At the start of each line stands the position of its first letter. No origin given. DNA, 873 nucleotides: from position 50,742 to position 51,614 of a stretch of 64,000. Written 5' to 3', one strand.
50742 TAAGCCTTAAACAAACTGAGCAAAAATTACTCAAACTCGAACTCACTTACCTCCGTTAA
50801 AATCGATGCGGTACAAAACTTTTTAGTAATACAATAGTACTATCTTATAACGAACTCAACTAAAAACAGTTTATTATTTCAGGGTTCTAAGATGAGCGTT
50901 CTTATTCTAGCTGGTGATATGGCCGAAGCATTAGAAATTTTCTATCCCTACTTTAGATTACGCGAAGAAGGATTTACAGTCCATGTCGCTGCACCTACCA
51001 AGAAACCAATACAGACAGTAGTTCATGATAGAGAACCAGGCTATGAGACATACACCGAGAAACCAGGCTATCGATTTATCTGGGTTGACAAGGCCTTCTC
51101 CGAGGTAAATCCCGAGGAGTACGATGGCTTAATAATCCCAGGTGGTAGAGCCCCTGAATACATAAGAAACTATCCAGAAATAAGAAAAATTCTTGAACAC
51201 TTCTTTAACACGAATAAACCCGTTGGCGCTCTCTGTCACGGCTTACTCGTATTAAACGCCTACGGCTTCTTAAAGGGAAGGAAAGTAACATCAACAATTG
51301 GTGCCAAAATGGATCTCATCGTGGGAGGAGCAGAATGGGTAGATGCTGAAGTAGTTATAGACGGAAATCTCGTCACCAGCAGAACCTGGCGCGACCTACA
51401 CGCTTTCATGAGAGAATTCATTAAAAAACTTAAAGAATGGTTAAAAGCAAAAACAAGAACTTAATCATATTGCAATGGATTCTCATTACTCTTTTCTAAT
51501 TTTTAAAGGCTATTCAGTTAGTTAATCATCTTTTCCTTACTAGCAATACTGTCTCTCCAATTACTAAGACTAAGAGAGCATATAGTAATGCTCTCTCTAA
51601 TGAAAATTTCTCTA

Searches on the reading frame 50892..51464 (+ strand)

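Call 3: search_protein_families(library=pfam, proteins=[window:50892-51464:+], max_evalue=0.01)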
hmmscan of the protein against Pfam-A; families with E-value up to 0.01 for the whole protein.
window:50892-51464:+ (190 aa): 2 families
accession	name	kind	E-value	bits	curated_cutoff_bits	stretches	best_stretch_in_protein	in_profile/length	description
PF01965.30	DJ-1_PfpI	-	4.8e-46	157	26.6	1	1-178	1-164/165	DJ-1/PfpI family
PF17124.11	ThiJ_like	-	0.0016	18.7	30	0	64-122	75-139/186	ThiJ/PfpI family-like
